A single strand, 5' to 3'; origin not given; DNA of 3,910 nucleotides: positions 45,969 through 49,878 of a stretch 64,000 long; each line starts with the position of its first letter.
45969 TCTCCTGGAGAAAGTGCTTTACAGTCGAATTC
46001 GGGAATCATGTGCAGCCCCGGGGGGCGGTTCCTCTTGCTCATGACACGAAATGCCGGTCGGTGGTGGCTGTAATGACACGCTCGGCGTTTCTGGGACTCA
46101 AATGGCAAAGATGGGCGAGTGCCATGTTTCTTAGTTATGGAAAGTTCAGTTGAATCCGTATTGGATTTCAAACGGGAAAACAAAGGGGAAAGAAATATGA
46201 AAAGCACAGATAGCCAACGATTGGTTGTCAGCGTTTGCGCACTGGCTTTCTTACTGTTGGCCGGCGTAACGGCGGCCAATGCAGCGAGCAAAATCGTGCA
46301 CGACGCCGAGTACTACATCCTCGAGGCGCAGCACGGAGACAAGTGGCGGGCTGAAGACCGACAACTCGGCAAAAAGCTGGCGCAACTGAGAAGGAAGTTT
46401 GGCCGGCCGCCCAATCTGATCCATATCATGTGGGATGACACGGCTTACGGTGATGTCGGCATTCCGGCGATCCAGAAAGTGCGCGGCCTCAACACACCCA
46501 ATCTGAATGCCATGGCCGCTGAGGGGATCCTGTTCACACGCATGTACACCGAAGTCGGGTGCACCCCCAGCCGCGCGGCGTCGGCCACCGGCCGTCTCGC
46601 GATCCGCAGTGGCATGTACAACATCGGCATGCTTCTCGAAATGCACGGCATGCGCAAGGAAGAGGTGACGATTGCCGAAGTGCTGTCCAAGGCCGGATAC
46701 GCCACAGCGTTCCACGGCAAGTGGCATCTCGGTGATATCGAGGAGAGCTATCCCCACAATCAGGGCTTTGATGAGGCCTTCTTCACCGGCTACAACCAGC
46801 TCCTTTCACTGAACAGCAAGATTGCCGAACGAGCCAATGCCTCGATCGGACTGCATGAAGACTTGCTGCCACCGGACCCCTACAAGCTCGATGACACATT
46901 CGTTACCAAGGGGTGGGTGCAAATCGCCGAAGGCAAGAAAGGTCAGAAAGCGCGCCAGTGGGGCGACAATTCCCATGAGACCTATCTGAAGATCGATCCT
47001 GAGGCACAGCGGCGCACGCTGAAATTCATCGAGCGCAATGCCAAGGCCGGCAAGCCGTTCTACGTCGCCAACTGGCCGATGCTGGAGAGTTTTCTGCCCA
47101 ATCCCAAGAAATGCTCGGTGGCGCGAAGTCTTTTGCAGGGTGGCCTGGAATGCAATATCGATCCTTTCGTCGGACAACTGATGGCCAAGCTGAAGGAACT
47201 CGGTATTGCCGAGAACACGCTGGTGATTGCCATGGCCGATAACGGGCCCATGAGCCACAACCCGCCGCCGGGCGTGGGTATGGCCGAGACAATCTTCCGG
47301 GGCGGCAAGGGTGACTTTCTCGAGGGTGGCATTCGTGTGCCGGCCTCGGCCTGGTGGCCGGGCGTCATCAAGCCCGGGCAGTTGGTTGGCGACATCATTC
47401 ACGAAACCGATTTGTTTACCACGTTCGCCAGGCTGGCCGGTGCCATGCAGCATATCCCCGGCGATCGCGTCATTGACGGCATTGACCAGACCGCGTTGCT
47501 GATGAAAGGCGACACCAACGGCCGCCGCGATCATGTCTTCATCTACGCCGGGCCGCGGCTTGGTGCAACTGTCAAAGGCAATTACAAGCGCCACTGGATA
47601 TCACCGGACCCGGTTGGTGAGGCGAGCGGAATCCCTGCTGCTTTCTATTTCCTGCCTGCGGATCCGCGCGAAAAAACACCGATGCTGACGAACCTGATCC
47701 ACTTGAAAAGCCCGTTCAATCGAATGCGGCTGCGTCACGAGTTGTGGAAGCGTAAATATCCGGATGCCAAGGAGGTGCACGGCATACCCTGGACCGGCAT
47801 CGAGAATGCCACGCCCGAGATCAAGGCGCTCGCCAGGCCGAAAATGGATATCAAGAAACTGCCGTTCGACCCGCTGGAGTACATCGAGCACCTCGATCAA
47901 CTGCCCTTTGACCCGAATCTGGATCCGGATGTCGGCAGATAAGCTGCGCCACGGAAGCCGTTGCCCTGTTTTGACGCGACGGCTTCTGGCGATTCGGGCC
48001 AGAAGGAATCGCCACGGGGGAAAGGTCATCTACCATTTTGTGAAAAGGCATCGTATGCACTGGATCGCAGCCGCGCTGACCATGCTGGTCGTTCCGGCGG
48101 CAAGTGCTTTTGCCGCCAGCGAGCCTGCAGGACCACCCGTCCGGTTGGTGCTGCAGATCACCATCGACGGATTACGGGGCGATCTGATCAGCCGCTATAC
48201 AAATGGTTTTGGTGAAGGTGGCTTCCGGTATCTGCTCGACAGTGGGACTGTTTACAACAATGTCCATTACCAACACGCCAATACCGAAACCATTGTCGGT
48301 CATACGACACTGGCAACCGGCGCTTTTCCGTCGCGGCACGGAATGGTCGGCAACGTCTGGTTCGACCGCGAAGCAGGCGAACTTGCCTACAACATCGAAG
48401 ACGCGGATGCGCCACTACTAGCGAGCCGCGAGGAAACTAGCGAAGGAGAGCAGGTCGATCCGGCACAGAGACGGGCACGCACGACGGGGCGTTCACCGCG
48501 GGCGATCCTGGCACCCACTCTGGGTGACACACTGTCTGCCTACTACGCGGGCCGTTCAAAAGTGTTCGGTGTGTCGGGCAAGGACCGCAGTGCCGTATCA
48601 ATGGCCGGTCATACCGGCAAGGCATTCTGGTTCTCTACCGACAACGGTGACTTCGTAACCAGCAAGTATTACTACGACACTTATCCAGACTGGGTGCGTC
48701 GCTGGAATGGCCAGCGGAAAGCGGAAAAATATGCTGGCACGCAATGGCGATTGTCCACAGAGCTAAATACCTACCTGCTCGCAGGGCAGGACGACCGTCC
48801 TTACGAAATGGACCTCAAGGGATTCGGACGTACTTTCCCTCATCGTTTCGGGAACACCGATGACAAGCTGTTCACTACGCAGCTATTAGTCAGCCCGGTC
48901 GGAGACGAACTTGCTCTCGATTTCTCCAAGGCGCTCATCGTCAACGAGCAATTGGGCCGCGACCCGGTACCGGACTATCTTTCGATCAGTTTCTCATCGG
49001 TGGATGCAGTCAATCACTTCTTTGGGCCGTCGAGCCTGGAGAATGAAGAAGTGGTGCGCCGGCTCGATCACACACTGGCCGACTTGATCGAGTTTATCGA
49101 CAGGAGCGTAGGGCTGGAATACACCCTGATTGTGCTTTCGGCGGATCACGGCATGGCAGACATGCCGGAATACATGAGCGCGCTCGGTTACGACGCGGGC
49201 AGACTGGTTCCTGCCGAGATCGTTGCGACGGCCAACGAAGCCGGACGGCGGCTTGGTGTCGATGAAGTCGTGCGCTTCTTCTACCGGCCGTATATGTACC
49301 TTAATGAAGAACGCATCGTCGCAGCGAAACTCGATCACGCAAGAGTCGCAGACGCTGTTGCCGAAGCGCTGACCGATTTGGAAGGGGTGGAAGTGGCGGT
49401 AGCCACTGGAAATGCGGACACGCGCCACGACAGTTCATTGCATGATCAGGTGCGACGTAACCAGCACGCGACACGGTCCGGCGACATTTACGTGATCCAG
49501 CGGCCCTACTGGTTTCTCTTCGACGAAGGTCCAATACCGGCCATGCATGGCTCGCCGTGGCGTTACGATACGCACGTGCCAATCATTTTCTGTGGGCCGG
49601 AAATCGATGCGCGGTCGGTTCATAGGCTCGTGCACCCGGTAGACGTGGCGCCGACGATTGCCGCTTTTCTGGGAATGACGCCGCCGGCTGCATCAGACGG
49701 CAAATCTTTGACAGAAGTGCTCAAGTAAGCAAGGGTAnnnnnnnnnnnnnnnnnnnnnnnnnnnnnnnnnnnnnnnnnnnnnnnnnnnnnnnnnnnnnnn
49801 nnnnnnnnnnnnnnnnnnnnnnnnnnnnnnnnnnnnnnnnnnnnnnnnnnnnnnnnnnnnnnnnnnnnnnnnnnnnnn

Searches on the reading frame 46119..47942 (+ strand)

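Call 63: search_protein_families(library=pfam, proteins=[window:46119-47942:+], max_evalue=0.00001)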
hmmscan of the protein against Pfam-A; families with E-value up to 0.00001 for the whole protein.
window:46119-47942:+ (607 aa): 1 family
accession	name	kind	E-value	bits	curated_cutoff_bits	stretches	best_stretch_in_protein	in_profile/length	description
PF00884.28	Sulfatase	-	1.9e-38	132.9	25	1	98-442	1-301/301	Sulfatase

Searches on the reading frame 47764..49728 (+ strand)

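Call 63: search_protein_families(library=pfam, proteins=[window:47764-49728:+], max_evalue=0.00001)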
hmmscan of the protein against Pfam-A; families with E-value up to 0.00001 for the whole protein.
window:47764-49728:+ (654 aa): 1 family
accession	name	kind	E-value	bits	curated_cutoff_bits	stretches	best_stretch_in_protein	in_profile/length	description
PF01663.27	Phosphodiest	-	2.7e-43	149.3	23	1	129-588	1-326/342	Type I phosphodiesterase / nucleotide pyrophosphatase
